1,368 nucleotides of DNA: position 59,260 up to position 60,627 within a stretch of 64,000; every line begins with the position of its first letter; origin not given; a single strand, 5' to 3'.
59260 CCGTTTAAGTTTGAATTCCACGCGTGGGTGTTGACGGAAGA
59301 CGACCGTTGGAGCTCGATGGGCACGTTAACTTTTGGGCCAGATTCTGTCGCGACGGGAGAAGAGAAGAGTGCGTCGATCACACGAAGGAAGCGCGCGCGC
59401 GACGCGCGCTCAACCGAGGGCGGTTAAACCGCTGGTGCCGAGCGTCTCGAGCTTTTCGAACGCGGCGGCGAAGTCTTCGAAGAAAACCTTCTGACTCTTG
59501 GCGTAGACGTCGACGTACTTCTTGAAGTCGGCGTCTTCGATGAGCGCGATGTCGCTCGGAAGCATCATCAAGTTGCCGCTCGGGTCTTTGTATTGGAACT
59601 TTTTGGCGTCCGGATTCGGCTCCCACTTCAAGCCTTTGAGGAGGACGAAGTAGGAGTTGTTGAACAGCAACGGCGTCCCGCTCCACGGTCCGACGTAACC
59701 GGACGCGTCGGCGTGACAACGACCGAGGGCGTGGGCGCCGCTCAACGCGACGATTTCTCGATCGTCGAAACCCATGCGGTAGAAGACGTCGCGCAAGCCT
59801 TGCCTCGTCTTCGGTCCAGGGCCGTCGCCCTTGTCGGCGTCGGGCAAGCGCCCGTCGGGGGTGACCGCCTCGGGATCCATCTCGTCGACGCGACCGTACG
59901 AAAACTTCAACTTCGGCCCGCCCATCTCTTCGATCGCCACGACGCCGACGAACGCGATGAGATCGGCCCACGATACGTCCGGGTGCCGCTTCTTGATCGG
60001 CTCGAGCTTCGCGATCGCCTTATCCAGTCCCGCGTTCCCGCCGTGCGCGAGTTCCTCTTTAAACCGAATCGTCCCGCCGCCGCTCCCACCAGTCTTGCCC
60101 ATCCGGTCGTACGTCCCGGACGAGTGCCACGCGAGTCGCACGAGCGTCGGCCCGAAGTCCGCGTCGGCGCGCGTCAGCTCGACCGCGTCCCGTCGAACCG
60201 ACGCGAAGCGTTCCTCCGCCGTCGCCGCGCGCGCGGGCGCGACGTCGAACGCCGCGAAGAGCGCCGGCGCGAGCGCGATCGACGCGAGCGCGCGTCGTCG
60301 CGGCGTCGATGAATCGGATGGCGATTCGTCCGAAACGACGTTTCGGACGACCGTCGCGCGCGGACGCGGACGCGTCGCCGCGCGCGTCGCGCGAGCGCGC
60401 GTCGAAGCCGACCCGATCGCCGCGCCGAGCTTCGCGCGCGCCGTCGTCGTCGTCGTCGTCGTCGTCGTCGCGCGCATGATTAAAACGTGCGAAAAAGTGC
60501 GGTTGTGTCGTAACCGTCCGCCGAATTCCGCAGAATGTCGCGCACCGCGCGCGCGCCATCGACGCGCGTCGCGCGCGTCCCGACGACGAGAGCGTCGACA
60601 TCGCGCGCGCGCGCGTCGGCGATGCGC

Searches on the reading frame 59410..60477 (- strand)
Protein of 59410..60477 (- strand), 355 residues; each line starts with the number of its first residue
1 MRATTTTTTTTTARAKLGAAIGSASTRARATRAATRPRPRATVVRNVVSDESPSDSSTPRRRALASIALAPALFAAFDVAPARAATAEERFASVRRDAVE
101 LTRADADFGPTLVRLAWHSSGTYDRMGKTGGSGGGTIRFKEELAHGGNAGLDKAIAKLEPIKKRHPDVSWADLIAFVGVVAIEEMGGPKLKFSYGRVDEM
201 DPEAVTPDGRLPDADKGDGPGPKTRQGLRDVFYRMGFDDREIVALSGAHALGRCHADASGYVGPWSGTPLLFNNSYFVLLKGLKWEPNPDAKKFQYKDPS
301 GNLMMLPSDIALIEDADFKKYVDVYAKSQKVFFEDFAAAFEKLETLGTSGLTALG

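Call 8: search_protein_families(library=pfam, proteins=[window:59410-60477:-])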
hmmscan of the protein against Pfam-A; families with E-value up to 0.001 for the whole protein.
window:59410-60477:- (355 aa): 1 family
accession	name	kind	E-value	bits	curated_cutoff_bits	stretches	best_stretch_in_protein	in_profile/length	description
PF00141.28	peroxidase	-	2.6e-44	152.2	27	1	94-328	1-237/237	Peroxidase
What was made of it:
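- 59410..60477 (-): Class I haem peroxidase (APX/CCP-like) gene, left intact by the insertion because the duplication regenerates its 3' end. Call 8 (PF00141).
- Checked: On the minus strand the segment encodes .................-stop of the peroxidase (59410-60477, Pfam PF00141, E 2.6e-44, call 8) plus 85 nt downstream of the stop.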

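Call 10: find_encoding_contigs(protein=window:59410-60477:-, flank=10000, max_places=6)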
Protein window:59410-60477:- (355 aa): no gene with exactly this product is on record in the collection.
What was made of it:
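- Tried and rejected: An exact look-up of the window's own peroxidase protein found nothing (call 10).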

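Call 11: find_homologous_proteins(query=window:59410-60477:-, max_evalue=1e-40)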
Query window:59410-60477:- (355 aa): 2376 proteins with E <= 1e-40 among 8000 candidates; the best 120 are listed.
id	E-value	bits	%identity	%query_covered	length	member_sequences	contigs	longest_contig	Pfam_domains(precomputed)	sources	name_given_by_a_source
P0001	1.6e-231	786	100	100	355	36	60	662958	PF00141.29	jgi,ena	jgi:cytochrome c peroxidase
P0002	8.0e-228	774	98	100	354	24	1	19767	PF00141.29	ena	-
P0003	1.7e-179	615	96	79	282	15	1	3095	PF00141.29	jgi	-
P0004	3.5e-155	535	73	98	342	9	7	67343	PF00141.29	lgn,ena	-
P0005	1.5e-153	529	77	85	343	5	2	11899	PF00141.29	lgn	-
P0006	6.7e-153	527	77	84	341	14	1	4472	PF00141.29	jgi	-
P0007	1.2e-152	526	71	95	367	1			PF00141.29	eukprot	eukprot:CAMPEP_0197590930 /NCGR_PEP_ID=MMETSP1326-20131121/12303_1 /TAXON_ID=1155430 /ORGANISM="Genu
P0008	2.8e-152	525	77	85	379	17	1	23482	PF00141.29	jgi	jgi:cytochrome c peroxidase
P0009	8.3e-150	517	78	85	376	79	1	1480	PF00141.29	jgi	jgi:cytochrome c peroxidase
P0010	1.7e-149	516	81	77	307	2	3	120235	PF00141.29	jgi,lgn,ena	-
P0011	2.4e-149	516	83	76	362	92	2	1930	PF00141.29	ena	-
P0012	9.7e-149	514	70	94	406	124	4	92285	PF00141.29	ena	-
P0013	1.8e-148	513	82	76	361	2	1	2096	PF00141.29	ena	-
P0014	1.5e-147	510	81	76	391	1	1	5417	PF00141.29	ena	-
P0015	1.7e-147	510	67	100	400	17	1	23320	PF00141.29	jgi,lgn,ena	-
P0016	2.4e-147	509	83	76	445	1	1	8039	PF00141.29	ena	-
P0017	2.6e-147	509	80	79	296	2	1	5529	PF00141.29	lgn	-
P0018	3.1e-147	509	83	76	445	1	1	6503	PF00141.29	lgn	-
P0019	4.8e-147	508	71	88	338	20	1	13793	PF00141.29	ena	-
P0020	1.2e-145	503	81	76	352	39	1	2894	PF00141.29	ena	-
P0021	4.5e-145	502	81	76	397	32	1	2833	PF00141.29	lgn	-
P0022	9.2e-145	501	80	76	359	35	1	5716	PF00141.29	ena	-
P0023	3.3e-144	499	82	76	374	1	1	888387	PF00141.29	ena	-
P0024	1.9e-142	493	80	76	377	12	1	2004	PF00141.29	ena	-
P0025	1.9e-142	493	63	100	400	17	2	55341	PF00141.29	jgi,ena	-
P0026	2.1e-141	490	82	75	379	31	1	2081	PF00141.29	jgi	-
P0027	3.5e-140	485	84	71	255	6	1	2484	PF00141.29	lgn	-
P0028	9.4e-140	484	76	76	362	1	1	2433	PF00141.29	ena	-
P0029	3.0e-139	482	84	71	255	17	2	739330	PF00141.29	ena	-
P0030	2.6e-135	469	75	77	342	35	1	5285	PF00141.29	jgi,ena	-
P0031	4.4e-135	469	76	77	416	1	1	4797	PF00141.29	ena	-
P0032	4.5e-135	469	76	77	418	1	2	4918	PF00141.29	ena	-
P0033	4.5e-135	469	76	77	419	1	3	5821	PF00141.29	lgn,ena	-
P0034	4.5e-135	469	76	77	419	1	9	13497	PF00141.29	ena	-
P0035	4.5e-135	469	76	77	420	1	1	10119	PF00141.29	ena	-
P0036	5.3e-135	468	75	77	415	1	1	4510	PF00141.29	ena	-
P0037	5.7e-135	468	75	77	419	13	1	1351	PF00141.29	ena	-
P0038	6.8e-135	468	75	77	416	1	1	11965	PF00141.29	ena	-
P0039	8.7e-135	468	75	77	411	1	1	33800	PF00141.29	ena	-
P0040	1.1e-134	467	75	77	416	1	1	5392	PF00141.29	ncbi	-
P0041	1.1e-134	467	75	77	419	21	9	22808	PF00141.29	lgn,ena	-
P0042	1.3e-134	467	63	94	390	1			PF00141.29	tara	tara:strand:+ start:2215 stop:3387 length:1173 start_codon:yes stop_codon:yes gene_type:complete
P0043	1.4e-134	467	63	94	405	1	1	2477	PF00141.29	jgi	-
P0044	1.4e-134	467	75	77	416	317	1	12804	PF00141.29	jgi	-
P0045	1.4e-134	467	63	94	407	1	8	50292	PF00141.29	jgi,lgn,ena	-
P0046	1.4e-134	467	63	94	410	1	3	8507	PF00141.29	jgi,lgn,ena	-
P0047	1.5e-134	467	75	77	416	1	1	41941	PF00141.29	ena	-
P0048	1.5e-134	467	75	77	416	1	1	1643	PF00141.29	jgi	jgi:cytochrome c peroxidase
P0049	1.7e-134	467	75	77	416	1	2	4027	PF00141.29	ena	-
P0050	1.7e-134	467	75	77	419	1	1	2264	PF00141.29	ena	-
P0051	1.8e-134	467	75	77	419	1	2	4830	PF00141.29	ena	-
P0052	1.8e-134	467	75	77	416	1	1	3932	PF00141.29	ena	-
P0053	1.9e-134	467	63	94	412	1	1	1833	PF00141.29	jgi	-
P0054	4.3e-134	465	75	77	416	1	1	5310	PF00141.29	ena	-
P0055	4.3e-134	465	75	77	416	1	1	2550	PF00141.29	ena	-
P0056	4.4e-134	465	75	78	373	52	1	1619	PF00141.29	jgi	jgi:cytochrome c peroxidase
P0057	6.1e-134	465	75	77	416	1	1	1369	PF00141.29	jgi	jgi:cytochrome c peroxidase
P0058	6.1e-134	465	75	77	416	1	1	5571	PF00141.29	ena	-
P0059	1.6e-133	464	73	79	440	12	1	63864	PF00141.29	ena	-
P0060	3.1e-133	463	75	77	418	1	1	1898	PF00141.29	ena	-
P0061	4.4e-132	459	76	74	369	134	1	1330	PF00141.29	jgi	-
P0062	1.5e-130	454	74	76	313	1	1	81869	PF00141.29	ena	-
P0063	2.0e-130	453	74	75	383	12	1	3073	PF00141.29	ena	-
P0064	4.0e-120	420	81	63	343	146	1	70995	PF00141.29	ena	-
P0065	6.0e-120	419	81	63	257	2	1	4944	PF00141.29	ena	-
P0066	3.6e-117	410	68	79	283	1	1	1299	PF00141.29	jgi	-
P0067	7.4e-114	399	55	97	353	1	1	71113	PF00141.29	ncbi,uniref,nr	ncbi:L-ascorbate peroxidase 1, cytosolic [Cymbomonas tetramitiformis]|uniref:L-ascorbate peroxidase 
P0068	1.7e-112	394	57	88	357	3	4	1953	PF00141.29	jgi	jgi:cytochrome c peroxidase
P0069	7.1e-112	392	59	91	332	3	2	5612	PF00141.29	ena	-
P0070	1.2e-111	392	54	97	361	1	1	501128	PF00141.29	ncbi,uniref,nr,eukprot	ncbi:hypothetical protein CEUSTIGMA_g6471.t1 [Chlamydomonas eustigma]|uniref:Cytochrome c peroxidase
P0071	1.3e-111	392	62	83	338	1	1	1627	PF00141.29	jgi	-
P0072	2.5e-111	391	68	74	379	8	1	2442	PF00141.29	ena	-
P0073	2.8e-111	390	60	82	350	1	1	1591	PF00141.29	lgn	-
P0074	6.1e-111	389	66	78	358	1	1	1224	PF00141.29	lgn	-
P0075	1.7e-110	388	66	74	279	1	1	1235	PF00141.29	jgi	-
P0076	4.4e-110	387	66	74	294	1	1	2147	PF00141.29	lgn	-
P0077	7.0e-110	386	63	82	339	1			PF00141.29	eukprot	eukprot:CAMPEP_0180133196 /NCGR_PEP_ID=MMETSP0986-20121125/9404_1 /TAXON_ID=697907 /ORGANISM="non de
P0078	1.3e-109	385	74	61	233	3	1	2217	PF00141.29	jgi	-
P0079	1.7e-109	385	67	74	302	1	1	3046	PF00141.29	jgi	-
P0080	1.0e-108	382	67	69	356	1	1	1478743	PF00141.29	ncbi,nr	ncbi:hypothetical protein FOA52_008152 [Chlamydomonas sp. UWO 241]|nr:hypothetical protein FOA52_008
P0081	8.6e-108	379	65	74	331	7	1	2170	PF00141.29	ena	-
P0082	9.3e-108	379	64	74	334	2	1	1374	PF00141.29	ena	-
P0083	2.8e-107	377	66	74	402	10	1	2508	PF00141.29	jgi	jgi:cytochrome c peroxidase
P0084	6.4e-107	376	61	82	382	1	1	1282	PF00141.29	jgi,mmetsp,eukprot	mmetsp:Transcript_2856/g.6717 ORF Transcript_2856/g.6717 Transcript_2856/m.6717 type:complete len:38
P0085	2.7e-106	374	57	88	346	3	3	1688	PF00141.29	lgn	-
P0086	3.4e-106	374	67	74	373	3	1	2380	PF00141.29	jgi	-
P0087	5.2e-106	373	57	86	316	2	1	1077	PF00141.29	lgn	-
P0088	7.5e-106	373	64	74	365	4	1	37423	PF00141.29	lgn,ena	-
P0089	8.4e-106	372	63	77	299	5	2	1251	PF00141.29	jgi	-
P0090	1.1e-105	372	62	84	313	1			PF00141.29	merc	-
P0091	4.0e-105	370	61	82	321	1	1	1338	PF00141.29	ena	-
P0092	5.0e-105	370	57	90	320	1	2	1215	PF00141.29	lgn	-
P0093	5.8e-105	370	67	74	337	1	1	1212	PF00141.29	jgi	-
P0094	7.3e-105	369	63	74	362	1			PF00141.29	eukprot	eukprot:jgi/Mesvir1/20846/Mv07937-RA.1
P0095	8.5e-105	369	65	71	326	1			PF00141.29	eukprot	eukprot:CAMPEP_0173446762 /NCGR_PEP_ID=MMETSP1357-20121228/37272_1 /TAXON_ID=77926 /ORGANISM="Hemise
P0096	9.9e-105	369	68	71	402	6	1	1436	PF00141.29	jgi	jgi:cytochrome c peroxidase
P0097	1.4e-104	368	62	78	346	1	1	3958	PF00141.29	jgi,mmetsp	mmetsp:Transcript_25500/g.42555 ORF Transcript_25500/g.42555 Transcript_25500/m.42555 type:complete 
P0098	1.7e-104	368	63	74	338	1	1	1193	PF00141.29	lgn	-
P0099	2.0e-104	368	64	74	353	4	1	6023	PF00141.29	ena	-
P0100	2.9e-104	367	64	77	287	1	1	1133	PF00141.29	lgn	-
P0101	2.9e-103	364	61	78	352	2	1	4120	PF00141.29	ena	-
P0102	3.0e-103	364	62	78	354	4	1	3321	PF00141.29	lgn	-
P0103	3.2e-103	364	63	74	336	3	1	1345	PF00141.29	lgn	-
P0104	3.2e-103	364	63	74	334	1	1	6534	PF00141.29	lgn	-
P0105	1.1e-102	362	63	74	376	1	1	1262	PF00141.29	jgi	jgi:cytochrome c peroxidase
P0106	1.2e-102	362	62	73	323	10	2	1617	PF00141.29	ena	-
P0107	1.3e-102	362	61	78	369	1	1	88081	PF00141.29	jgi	jgi:cytochrome c peroxidase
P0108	1.9e-102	361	57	89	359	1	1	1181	PF00141.29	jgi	jgi:cytochrome c peroxidase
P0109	2.2e-102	361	64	74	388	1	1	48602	PF00141.29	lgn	-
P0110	2.3e-102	361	66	71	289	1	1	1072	PF00141.29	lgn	-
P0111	2.7e-102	361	55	83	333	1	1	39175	PF00141.29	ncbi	-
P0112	3.0e-102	361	62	77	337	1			PF00141.29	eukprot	eukprot:CAMPEP_0185185336 /NCGR_PEP_ID=MMETSP1140-20130426/3216_1 /TAXON_ID=298111 /ORGANISM="Pavlov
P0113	4.0e-102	360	61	78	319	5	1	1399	PF00141.29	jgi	-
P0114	4.9e-102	360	62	78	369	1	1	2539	PF00141.29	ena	-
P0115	1.2e-101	359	61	72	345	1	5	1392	PF00141.29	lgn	-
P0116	1.6e-101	358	61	77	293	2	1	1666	PF00141.29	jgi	-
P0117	3.6e-101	357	60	77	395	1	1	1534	PF00141.29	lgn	-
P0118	4.5e-101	357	61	77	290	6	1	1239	PF00141.29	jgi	-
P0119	4.9e-101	357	59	83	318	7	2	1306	PF00141.29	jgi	-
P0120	5.4e-101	357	75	57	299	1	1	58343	PF00141.29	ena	-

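Call 12: find_encoding_contigs(protein=P0001, flank=10000, max_places=8)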
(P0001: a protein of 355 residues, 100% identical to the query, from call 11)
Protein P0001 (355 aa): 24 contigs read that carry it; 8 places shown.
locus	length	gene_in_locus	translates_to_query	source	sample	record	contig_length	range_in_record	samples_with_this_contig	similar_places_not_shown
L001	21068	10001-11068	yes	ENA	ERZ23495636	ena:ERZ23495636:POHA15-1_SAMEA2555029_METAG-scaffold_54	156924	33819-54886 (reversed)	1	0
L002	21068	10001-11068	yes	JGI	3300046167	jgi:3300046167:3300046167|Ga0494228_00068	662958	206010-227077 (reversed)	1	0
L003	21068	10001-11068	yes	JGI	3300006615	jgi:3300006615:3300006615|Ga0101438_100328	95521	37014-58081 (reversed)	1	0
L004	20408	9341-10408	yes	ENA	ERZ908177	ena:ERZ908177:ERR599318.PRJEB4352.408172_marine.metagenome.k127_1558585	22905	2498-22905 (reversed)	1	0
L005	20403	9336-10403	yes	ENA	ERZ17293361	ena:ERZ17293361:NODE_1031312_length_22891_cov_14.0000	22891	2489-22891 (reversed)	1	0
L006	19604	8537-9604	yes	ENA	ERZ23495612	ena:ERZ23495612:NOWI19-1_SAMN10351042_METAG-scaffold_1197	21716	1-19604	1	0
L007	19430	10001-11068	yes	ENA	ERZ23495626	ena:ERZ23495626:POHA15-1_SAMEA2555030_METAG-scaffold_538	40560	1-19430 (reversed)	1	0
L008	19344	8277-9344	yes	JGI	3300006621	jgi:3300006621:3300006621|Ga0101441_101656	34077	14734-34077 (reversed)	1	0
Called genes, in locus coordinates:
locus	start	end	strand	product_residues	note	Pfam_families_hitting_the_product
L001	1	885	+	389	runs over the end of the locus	PF00106:adh_short, PF08659:KR (weak), PF13561:adh_short_C2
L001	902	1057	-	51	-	-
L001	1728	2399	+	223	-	PF21672:COMM_HN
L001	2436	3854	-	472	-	-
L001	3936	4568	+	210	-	-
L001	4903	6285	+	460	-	-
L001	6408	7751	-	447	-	PF11717:Tudor-knot, PF17772:zf-MYST, PF01853:MOZ_SAS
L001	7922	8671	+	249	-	-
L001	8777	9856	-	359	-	PF00149:Metallophos, PF12850:Metallophos_2 (faint)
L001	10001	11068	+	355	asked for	PF00141:peroxidase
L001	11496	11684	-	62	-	-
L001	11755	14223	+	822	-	-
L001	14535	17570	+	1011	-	PF13401:AAA_22 (faint), PF21634:MOV-10_beta-barrel, PF04851:ResIII (faint), PF13086:AAA_11, PF13245:AAA_19, PF13604:AAA_30, PF13086:AAA_11, PF13087:AAA_12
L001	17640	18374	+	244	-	PF07386:DUF1499 (faint)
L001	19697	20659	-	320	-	PF07837:FTCD_N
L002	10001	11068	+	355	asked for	PF00141:peroxidase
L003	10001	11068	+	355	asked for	PF00141:peroxidase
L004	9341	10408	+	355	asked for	PF00141:peroxidase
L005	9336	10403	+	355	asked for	PF00141:peroxidase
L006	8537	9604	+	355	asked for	PF00141:peroxidase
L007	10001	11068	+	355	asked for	PF00141:peroxidase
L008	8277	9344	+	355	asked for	PF00141:peroxidase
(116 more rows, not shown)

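Call 13: find_encoding_contigs(protein=P0002, flank=10000, max_places=4)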
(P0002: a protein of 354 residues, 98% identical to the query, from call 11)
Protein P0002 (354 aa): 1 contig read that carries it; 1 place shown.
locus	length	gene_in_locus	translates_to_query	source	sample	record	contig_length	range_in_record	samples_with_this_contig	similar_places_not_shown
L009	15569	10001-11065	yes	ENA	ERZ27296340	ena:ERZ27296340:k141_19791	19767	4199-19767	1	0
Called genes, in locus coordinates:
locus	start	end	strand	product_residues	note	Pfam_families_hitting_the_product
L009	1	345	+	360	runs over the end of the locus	-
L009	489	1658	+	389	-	PF00106:adh_short, PF08659:KR (weak), PF13561:adh_short_C2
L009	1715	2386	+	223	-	PF21672:COMM_HN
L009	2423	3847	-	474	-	-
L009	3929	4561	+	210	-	-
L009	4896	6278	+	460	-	-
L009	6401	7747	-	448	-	PF11717:Tudor-knot, PF17772:zf-MYST, PF01853:MOZ_SAS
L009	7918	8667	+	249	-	-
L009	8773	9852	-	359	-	PF00149:Metallophos, PF12850:Metallophos_2 (faint)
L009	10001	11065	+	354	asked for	PF00141:peroxidase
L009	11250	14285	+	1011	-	PF13401:AAA_22 (faint), PF21634:MOV-10_beta-barrel, PF04851:ResIII (faint), PF13086:AAA_11, PF13245:AAA_19, PF13604:AAA_30, PF13086:AAA_11, PF13087:AAA_12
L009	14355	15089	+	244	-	PF07386:DUF1499 (faint)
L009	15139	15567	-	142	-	?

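Call 21: find_encoding_contigs(protein=P0023, flank=10000, max_places=2)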
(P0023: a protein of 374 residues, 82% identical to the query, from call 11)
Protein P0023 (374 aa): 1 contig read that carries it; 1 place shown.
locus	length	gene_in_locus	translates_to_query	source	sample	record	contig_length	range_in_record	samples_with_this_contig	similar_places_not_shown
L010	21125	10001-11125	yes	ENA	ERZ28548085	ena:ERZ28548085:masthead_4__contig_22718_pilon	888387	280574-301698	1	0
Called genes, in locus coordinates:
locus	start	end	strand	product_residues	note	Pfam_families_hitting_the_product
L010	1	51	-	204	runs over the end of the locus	PF02861:Clp_N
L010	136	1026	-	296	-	-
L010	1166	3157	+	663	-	-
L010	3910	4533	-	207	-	PF02557:VanY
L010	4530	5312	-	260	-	-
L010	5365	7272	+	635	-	PF03407:Nucleotid_trans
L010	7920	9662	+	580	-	-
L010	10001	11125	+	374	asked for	PF00141:peroxidase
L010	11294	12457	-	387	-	PF07719:TPR_2 (faint), PF00753:Lactamase_B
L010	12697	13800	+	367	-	-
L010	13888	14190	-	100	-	-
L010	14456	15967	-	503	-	-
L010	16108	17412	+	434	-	-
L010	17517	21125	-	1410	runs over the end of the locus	-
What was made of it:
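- Tried and rejected: The more distant peroxidase relative L010 shares no synteny and was uninformative (call 21).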

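Call 22: find_encoding_contigs(protein=P0004, flank=10000, max_places=3)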
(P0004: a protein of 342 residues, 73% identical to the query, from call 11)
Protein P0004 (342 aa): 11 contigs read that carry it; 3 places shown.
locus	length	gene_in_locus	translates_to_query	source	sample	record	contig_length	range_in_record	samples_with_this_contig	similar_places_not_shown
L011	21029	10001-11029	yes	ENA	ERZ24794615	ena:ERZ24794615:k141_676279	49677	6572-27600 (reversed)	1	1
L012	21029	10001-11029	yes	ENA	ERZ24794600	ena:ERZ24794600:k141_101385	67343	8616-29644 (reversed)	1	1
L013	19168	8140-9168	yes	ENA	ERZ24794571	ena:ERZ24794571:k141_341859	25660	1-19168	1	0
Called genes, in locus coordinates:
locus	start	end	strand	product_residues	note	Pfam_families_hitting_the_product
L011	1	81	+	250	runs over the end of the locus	PF21672:COMM_HN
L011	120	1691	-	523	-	-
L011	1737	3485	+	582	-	-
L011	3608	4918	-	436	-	PF11717:Tudor-knot, PF17772:zf-MYST, PF01853:MOZ_SAS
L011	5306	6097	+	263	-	-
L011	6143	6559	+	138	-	-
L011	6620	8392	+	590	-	PF00005:ABC_tran, PF13304:AAA_21 (weak), PF19055:ABC2_membrane_7, PF01061:ABC2_membrane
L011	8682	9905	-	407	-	PF00149:Metallophos (weak)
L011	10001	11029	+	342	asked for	PF00141:peroxidase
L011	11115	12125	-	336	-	PF07837:FTCD_N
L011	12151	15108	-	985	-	-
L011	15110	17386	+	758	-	PF07842:GCFC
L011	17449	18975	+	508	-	PF07819:PGAP1 (weak)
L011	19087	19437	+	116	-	PF09340:NuA4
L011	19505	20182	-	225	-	PF01991:vATP-synt_E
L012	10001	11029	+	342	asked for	PF00141:peroxidase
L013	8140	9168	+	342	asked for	PF00141:peroxidase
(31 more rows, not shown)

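Call 39: list_cluster_members(proteins=[P0001, P0040, P0004, P0029, P0121, P0123])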
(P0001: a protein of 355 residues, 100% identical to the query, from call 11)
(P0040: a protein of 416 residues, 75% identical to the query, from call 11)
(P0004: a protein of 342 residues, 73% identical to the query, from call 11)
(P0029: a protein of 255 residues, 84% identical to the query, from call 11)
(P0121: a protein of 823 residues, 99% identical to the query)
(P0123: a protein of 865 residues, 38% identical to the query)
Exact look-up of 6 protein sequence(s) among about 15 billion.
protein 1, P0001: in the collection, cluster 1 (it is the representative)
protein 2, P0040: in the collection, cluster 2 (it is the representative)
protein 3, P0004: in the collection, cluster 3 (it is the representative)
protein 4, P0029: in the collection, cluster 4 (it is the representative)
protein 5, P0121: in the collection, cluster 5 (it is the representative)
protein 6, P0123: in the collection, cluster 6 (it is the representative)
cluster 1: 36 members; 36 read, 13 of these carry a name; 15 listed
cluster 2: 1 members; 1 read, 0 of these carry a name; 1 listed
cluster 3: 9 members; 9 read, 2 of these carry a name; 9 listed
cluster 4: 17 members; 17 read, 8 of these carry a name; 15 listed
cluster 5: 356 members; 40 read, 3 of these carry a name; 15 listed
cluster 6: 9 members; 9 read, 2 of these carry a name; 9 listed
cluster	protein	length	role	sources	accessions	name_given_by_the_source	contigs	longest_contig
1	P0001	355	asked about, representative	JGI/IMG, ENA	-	cytochrome c peroxidase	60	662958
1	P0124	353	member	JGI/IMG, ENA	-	cytochrome c peroxidase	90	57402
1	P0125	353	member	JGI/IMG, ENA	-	cytochrome c peroxidase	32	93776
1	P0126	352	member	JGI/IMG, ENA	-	cytochrome c peroxidase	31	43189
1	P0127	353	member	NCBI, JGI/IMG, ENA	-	cytochrome c peroxidase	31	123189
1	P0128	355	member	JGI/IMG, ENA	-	cytochrome c peroxidase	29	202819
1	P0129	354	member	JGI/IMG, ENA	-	cytochrome c peroxidase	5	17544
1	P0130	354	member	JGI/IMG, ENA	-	cytochrome c peroxidase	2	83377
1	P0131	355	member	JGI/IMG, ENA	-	cytochrome c peroxidase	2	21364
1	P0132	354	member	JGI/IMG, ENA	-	cytochrome c peroxidase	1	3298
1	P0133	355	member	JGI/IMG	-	cytochrome c peroxidase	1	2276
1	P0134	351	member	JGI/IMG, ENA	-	cytochrome c peroxidase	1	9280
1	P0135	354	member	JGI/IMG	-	cytochrome c peroxidase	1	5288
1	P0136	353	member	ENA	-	-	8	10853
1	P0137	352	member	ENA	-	-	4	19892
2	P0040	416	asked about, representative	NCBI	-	-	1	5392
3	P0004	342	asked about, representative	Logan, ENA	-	-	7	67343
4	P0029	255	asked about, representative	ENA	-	-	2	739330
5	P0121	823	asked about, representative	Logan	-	-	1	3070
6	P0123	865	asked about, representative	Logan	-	-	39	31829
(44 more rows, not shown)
